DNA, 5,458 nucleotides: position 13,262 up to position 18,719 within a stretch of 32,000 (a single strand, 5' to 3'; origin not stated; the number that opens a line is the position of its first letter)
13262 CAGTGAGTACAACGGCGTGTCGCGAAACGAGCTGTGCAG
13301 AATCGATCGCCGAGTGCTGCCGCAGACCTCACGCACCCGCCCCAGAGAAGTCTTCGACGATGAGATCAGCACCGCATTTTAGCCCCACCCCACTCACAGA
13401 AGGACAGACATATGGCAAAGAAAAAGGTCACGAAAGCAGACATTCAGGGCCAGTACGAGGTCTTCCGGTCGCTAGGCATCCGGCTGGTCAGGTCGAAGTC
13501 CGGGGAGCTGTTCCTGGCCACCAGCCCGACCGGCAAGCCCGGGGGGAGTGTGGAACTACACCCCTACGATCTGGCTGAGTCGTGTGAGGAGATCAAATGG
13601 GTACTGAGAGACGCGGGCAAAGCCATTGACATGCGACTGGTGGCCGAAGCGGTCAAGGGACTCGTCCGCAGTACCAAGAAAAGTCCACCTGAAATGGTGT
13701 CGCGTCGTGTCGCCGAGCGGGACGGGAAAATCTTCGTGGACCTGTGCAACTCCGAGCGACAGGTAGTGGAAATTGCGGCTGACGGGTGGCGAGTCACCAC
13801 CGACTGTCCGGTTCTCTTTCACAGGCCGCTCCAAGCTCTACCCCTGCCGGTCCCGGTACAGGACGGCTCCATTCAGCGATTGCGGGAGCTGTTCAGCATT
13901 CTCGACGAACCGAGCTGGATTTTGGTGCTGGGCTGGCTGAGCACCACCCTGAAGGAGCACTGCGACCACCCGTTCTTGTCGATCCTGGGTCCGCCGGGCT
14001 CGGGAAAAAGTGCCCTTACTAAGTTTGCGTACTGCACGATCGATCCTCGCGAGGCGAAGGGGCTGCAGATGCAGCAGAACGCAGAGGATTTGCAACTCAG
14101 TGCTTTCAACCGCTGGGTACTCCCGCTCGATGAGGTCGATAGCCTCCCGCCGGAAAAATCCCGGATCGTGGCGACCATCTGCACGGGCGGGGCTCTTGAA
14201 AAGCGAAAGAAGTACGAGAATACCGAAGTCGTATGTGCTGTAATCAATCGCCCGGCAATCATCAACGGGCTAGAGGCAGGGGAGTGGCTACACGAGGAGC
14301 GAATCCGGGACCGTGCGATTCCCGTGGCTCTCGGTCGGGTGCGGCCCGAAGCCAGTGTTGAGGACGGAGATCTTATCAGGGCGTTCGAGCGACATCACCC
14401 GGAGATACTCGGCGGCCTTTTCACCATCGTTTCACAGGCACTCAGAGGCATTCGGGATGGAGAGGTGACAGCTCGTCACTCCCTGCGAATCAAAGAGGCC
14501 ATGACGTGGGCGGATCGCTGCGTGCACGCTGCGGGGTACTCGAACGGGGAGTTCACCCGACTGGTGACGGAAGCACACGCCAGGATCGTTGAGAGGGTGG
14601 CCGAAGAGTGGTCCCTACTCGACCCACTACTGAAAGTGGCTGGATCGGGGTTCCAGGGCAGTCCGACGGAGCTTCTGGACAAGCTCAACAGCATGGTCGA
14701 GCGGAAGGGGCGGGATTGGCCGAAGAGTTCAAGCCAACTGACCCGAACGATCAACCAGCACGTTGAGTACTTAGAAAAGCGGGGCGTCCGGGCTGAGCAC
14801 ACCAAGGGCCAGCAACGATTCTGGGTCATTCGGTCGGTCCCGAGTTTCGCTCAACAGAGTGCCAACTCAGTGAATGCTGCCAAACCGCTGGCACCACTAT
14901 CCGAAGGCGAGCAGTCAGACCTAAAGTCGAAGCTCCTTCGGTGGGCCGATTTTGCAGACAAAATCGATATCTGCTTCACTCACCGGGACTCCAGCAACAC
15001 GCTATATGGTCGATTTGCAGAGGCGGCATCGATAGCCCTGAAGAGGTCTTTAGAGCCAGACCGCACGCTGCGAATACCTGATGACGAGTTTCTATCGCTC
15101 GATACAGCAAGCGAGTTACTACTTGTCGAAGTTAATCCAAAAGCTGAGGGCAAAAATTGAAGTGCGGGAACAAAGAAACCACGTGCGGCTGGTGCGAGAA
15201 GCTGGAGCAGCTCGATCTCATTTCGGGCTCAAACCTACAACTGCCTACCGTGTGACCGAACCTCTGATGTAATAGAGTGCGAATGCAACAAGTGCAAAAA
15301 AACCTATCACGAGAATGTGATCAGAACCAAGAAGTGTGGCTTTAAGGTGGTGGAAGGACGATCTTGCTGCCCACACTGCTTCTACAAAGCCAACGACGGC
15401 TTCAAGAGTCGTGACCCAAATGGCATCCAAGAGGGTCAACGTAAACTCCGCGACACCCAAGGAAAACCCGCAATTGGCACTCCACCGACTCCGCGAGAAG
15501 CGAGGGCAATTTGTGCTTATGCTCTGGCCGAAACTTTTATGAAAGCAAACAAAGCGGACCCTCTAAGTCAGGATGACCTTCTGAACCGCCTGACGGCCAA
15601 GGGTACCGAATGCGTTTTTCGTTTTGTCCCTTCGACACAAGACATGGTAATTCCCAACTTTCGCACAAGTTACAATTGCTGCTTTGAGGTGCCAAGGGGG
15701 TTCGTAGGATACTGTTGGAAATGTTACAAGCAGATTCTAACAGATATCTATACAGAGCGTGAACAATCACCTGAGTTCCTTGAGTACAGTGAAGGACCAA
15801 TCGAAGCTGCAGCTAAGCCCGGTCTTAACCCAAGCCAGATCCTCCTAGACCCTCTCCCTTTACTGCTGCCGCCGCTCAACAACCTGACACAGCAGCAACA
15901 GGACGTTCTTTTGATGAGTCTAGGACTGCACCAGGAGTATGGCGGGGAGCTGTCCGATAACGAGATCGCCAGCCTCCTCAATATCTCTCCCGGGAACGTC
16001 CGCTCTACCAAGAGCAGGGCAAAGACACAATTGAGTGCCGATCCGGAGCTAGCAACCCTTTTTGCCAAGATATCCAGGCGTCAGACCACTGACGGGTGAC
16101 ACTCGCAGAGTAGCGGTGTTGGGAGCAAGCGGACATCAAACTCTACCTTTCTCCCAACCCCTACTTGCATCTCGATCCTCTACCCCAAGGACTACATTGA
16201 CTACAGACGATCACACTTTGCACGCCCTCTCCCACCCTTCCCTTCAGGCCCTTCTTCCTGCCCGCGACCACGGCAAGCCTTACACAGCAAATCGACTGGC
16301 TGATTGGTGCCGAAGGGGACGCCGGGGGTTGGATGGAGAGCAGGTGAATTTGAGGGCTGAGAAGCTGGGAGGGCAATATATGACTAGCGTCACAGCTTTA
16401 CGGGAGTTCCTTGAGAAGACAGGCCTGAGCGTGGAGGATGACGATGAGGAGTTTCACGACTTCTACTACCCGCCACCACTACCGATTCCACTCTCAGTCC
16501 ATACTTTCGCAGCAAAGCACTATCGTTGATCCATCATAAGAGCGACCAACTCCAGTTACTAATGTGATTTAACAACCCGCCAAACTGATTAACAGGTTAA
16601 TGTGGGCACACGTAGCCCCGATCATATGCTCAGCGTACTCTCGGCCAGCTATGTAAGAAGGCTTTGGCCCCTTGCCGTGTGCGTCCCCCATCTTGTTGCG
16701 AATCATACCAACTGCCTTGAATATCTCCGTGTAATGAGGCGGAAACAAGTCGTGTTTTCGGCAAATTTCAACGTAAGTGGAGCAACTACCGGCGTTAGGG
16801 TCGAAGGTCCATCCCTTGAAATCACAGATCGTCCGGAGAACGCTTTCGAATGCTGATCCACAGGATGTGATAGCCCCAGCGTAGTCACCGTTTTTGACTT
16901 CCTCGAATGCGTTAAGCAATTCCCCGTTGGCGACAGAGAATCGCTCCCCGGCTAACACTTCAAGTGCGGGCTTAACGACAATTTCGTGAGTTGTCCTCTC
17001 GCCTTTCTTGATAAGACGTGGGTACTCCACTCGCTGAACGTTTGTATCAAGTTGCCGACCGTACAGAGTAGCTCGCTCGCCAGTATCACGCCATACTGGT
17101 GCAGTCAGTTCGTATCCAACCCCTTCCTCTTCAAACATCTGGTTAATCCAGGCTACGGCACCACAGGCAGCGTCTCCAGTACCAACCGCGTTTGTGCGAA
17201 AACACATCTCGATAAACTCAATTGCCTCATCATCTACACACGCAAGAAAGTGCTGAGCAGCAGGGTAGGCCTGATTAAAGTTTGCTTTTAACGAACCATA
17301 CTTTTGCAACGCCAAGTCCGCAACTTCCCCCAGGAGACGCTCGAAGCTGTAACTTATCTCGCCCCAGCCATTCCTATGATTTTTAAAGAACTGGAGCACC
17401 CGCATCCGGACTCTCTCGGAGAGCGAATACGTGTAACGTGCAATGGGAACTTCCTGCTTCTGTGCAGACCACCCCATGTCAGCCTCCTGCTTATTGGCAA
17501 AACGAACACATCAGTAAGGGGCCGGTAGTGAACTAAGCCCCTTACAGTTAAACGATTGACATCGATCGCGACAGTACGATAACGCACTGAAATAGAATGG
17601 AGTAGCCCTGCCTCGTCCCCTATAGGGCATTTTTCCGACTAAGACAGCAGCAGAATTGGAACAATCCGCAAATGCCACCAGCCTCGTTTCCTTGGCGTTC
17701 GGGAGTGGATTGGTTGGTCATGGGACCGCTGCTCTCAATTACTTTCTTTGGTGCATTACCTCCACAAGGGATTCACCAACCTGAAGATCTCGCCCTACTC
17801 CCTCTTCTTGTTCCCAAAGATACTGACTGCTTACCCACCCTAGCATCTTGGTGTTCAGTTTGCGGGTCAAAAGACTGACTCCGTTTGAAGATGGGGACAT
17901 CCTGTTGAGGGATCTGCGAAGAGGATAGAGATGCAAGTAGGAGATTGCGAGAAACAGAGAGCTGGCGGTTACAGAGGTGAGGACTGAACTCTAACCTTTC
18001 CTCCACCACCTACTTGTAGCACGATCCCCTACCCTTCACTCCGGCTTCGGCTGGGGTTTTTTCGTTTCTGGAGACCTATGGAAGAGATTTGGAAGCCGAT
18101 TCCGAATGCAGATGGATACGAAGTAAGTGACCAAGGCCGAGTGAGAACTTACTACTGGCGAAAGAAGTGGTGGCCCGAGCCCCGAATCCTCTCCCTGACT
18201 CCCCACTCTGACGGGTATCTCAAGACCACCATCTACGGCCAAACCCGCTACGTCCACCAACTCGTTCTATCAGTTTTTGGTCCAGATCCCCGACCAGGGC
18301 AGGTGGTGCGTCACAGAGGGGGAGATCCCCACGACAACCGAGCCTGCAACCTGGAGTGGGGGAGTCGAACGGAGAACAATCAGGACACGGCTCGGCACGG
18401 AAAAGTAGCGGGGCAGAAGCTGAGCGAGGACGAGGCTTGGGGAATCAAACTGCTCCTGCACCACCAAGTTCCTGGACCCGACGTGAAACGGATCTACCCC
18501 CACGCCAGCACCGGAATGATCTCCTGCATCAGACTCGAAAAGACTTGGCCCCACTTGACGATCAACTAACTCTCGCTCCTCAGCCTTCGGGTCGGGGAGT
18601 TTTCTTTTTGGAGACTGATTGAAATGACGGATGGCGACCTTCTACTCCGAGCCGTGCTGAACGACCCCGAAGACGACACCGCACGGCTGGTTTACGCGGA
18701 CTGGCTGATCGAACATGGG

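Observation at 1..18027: Nine copies of an island-specific ~36-nt element marking every gene-block boundary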

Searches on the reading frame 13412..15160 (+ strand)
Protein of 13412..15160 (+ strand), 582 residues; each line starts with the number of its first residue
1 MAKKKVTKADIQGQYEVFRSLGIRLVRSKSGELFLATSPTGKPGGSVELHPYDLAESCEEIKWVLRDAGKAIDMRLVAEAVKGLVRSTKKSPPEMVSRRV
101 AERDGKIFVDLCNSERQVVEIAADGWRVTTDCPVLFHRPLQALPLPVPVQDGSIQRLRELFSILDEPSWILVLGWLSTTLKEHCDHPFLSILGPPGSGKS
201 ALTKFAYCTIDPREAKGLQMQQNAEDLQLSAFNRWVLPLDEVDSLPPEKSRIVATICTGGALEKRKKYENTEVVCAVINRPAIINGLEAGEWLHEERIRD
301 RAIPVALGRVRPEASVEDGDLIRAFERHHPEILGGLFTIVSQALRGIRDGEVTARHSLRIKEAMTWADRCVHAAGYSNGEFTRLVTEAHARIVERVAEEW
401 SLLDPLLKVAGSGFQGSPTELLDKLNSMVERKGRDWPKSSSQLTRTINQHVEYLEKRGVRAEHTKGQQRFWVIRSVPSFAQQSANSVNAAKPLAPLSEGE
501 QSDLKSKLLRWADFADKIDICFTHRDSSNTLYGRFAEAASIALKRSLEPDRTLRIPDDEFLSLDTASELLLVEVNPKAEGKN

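Call 12: search_protein_families(library=pfam, proteins=[window:13412-15160:+], max_evalue=0.01)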
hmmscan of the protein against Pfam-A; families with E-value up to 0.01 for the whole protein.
window:13412-15160:+ (582 aa): 1 family
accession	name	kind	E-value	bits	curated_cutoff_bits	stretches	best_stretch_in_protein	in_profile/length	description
PF13401.12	AAA_22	-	0.0082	16.9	27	0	187-205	6-24/130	AAA domain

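Call 15: search_protein_families(library=phrogs, proteins=[window:13412-15160:+], max_evalue=0.01)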
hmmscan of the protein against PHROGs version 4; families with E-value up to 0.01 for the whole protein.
window:13412-15160:+ (582 aa): 0 families

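Call 26: find_homologous_proteins(query=window:13412-15160:+)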
Query window:13412-15160:+ (582 aa): 18 proteins with E <= 0.001 among 8000 candidates.
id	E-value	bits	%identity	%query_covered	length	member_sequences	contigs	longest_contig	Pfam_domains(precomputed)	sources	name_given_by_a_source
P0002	0.0e+0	1242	94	100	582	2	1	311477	-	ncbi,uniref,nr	ncbi:hypothetical protein R5W23_000145 [Gemmata sp. JC673]|uniref:ATP-binding protein n=1 Tax=Gemmat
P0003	3.6e-42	163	30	73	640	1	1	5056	-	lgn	-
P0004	5.6e-40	156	28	63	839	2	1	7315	PF13155.13,PF13362.13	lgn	-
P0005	7.1e-40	155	31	63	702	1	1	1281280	-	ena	-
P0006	1.5e-38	151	30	63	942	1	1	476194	PF22763.2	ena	-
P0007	1.6e-36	144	29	73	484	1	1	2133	-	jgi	jgi:hypothetical protein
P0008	3.6e-32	130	25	67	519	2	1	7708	-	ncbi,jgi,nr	ncbi:MAG TPA: hypothetical protein DD405_04610 [Desulfobacteraceae bacterium]|nr:hypothetical protei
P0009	1.1e-31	128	26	64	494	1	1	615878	PF05272.18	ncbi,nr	ncbi:MAG: hypothetical protein IPM97_00240 [Bdellovibrionaceae bacterium]|nr:hypothetical protein [P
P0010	1.1e-30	125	30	62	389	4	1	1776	-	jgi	jgi:hypothetical protein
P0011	2.1e-29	121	26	76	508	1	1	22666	-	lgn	-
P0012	3.2e-29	120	28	66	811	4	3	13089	PF13155.13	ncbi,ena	-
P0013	8.6e-28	115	27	69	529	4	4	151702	-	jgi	jgi:putative DNA primase/helicase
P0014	2.9e-24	104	26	68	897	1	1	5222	-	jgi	jgi:hypothetical protein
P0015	1.7e-22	98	26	66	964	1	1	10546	PF01807.26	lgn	-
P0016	2.6e-22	97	28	49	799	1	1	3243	-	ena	-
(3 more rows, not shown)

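Call 32: search_protein_families(library=ncbifam, proteins=[window:13412-15160:+], max_evalue=0.01)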
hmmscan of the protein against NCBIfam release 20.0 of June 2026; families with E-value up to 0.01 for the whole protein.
window:13412-15160:+ (582 aa): 0 families

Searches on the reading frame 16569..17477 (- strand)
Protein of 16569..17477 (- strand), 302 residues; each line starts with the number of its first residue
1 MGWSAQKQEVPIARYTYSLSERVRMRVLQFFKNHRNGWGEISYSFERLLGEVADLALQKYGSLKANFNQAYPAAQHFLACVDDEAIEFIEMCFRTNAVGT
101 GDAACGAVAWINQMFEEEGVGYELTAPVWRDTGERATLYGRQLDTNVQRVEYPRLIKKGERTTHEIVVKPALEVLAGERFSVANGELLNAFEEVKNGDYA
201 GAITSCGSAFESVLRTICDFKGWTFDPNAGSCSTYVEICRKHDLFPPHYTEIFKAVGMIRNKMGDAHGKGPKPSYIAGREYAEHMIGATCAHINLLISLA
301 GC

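Call 12: search_protein_families(library=pfam, proteins=[window:16569-17477:-], max_evalue=0.01)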
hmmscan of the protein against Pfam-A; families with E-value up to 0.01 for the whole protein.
window:16569-17477:- (302 aa): 3 families
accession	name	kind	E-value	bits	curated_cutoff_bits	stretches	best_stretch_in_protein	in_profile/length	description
PF14355.11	Abi_C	-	2.5e-05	24.7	24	1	251-297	37-82/83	Abortive infection C-terminus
PF22809.1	DUF7014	-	0.00017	22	27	1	181-270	10-105/137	Domain of unknown function (DUF7014)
PF18863.6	AbiJ_NTD4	-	0.00024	22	34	1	39-125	47-130/152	AbiJ N-terminal domain 4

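Call 15: search_protein_families(library=phrogs, proteins=[window:16569-17477:-], max_evalue=0.01)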
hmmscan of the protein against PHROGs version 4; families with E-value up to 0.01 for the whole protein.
window:16569-17477:- (302 aa): 1 family
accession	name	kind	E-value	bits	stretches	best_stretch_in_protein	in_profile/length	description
phrog_20794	-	unknown function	3.3e-15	57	1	149-262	146-267/309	-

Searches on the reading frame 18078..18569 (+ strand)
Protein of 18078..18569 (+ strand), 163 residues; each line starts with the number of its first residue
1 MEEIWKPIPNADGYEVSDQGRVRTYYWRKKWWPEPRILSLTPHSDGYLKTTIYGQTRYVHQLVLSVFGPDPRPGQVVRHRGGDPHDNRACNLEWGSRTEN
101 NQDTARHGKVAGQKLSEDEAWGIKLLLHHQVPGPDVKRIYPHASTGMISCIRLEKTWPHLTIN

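Call 12: search_protein_families(library=pfam, proteins=[window:18078-18569:+], max_evalue=0.01)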
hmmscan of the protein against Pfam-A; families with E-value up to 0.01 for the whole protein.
window:18078-18569:+ (163 aa): 2 families
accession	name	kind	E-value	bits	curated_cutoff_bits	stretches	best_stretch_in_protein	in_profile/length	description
PF07463.16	NUMOD4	-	2.8e-08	34.3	23.4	1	3-49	1-45/49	NUMOD4 motif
PF13392.12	HNH_3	-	1.6e-07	31.3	24.8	1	57-102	1-46/46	HNH endonuclease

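Call 15: search_protein_families(library=phrogs, proteins=[window:18078-18569:+], max_evalue=0.01)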
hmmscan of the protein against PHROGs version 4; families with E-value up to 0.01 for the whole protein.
window:18078-18569:+ (163 aa): 10 families
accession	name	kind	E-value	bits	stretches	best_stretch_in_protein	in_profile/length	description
phrog_59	-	DNA, RNA and nucleotide metabolism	1.8e-35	124.1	1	1-162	136-277/423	HNH endonuclease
phrog_1492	-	DNA, RNA and nucleotide metabolism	5e-32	112.6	1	1-109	43-164/414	HNH endonuclease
phrog_959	-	DNA, RNA and nucleotide metabolism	4.5e-29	102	1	1-115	4-117/138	HNH endonuclease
phrog_99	-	DNA, RNA and nucleotide metabolism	1.3e-11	45.8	1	41-107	144-208/383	HNH endonuclease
phrog_826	-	DNA, RNA and nucleotide metabolism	2.4e-06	28.3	1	35-106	84-160/281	HNH endonuclease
phrog_37683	-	unknown function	6.3e-05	23.2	1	45-160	145-271/279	-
phrog_6254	-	DNA, RNA and nucleotide metabolism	0.0011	20.3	1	44-116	23-98/154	HNH endonuclease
phrog_7545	-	DNA, RNA and nucleotide metabolism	0.0015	19.7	1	41-100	62-129/160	HNH endonuclease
phrog_30377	-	DNA, RNA and nucleotide metabolism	0.0025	19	1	49-113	2-64/82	HNH endonuclease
phrog_1872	-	DNA, RNA and nucleotide metabolism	0.0042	18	1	44-114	47-119/166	endonuclease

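Call 74: find_encoding_contigs(protein=window:18078-18569:+, flank=10000, max_places=10)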
Protein window:18078-18569:+ (163 aa): 5 contigs read that carry it; 4 places shown.
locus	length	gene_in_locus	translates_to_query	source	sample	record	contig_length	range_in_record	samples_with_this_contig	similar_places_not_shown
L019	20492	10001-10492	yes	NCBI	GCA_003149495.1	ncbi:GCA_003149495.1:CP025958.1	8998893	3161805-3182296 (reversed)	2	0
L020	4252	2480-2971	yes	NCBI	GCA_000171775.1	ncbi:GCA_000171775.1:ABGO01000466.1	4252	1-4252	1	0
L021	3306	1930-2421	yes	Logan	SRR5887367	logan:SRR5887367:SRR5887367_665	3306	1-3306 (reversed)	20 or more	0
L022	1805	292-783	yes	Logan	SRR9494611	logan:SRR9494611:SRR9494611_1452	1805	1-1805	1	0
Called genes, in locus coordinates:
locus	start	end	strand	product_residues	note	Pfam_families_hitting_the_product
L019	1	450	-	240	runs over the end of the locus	PF13808:DDE_Tnp_1_assoc, PF01609:DDE_Tnp_1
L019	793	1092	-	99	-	-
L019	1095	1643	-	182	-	-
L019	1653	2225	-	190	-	-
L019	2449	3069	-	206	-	-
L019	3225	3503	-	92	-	-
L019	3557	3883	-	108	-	-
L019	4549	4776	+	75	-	-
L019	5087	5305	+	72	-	-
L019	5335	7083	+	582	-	-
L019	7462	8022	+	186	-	PF08281:Sigma70_r4_2 (weak)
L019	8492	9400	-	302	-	PF14355:Abi_C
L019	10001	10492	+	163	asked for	PF07463:NUMOD4, PF13392:HNH_3 (weak)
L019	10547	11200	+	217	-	-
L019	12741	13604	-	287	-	PF03916:NrfD, PF14589:NrfD_2 (weak)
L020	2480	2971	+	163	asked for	PF07463:NUMOD4, PF13392:HNH_3 (weak)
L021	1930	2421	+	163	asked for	PF07463:NUMOD4, PF13392:HNH_3 (weak)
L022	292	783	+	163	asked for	PF07463:NUMOD4, PF13392:HNH_3 (weak)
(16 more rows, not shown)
